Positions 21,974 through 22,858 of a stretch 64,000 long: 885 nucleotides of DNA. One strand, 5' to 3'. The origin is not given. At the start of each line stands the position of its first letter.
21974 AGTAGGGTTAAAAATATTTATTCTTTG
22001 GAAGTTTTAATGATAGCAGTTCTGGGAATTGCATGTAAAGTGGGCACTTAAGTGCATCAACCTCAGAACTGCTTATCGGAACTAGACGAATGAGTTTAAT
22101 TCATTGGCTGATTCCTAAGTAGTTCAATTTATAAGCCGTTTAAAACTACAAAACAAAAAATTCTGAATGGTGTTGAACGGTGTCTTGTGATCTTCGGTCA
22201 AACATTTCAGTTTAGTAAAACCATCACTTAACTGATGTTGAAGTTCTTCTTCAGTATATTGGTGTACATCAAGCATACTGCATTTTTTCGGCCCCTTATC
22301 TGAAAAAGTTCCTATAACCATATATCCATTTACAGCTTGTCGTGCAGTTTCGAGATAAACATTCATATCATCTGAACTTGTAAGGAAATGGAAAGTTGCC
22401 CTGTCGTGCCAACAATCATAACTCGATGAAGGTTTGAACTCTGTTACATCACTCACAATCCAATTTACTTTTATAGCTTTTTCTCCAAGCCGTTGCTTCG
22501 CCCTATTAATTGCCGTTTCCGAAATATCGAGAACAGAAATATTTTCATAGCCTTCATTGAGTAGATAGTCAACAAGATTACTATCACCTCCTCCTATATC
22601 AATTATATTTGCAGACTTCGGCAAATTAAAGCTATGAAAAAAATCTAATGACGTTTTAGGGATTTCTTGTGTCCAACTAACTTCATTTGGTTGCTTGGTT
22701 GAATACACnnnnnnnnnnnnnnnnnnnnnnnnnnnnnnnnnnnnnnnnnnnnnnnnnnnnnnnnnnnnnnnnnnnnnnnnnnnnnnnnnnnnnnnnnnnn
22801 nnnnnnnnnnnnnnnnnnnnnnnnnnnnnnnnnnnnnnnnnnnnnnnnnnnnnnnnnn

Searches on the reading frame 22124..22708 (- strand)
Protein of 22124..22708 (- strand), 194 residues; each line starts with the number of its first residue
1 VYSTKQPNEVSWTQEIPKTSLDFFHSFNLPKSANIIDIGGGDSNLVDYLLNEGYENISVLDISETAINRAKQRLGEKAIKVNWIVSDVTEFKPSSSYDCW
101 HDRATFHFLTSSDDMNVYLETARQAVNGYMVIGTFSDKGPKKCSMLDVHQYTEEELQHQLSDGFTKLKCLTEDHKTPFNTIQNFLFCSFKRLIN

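Call 7: search_protein_families(library=ncbifam, max_evalue=0.01, proteins=[window:22124-22708:-])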
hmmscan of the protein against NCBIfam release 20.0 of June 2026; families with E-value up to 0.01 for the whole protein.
window:22124-22708:- (194 aa): 10 families
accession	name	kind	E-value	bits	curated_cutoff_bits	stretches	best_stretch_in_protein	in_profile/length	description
NF041650.1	nod_mtase_NodS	equivalog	5e-08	32.9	300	1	36-142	43-149/190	nodulation methyltransferase NodS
TIGR02072.1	BioC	equivalog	7.9e-06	25.8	184.95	1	26-185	29-192/244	malonyl-ACP O-methyltransferase BioC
NF002463.0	PRK01683.1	equivalog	9.8e-06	25.3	297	1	15-113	15-110/258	trans-aconitate 2-methyltransferase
NF008992.0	PRK12335.1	equivalog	3.5e-05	23.1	303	1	23-161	114-252/289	SAM-dependent methyltransferase TehB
TIGR01934.1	MenG_MenH_UbiE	subfamily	0.00036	19.9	158.35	1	28-92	36-101/223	ubiquinone/menaquinone biosynthesis methyltransferase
TIGR04074.1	bacter_Hen1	equivalog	0.00045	18.8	340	1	32-77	283-329/462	3' terminal RNA ribose 2'-O-methyltransferase Hen1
NF045667.1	MTase_DVU1556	equivalog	0.0031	17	155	1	25-74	16-65/213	DVU_1556 family methyltransferase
NF008264.0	PRK11036.1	equivalog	0.0032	16.9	366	1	30-83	43-95/261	tRNA uridine 5-oxyacetic acid(34) methyltransferase CmoM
NF010703.0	PRK14103.1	equivalog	0.0033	16.9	320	1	28-114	26-107/256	trans-aconitate 2-methyltransferase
TIGR03438.1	egtD_ergothio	equivalog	0.0066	15.7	290.9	1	30-112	62-147/301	L-histidine N(alpha)-methyltransferase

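Call 8: search_protein_families(library=pfam, max_evalue=0.01, proteins=[window:22124-22708:-])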
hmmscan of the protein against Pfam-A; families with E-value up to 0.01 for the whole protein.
window:22124-22708:- (194 aa): 10 families
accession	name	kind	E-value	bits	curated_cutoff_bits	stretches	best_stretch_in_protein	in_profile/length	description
PF13649.12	Methyltransf_25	-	1.5e-10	42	27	1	35-123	1-90/97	Methyltransferase domain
PF13847.12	Methyltransf_31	-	4e-10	40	27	1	31-177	3-139/145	Methyltransferase domain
PF08242.18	Methyltransf_12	-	1e-09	39.4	30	1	36-126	1-92/98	Methyltransferase domain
PF08241.18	Methyltransf_11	-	1e-07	32.9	21.2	1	37-123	2-84/95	Methyltransferase domain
PF13489.12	Methyltransf_23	-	5.8e-07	29.8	27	1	27-137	18-121/164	Methyltransferase domain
PF05175.20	MTS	-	0.00051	20.2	23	1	27-98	27-100/170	Methyltransferase small domain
PF05401.17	NodS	-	0.002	18.5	24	1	33-116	45-126/201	Nodulation protein S (NodS)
PF10017.15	Methyltransf_33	-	0.0036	16.8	23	1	31-111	61-146/304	Histidine-specific methyltransferase, SAM-dependent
PF05891.18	Methyltransf_PK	-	0.0064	16.5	27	1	31-131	55-158/218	AdoMet dependent proline di-methyltransferase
PF03848.20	TehB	-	0.0074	16.2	20.4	1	25-162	24-162/193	Tellurite resistance protein TehB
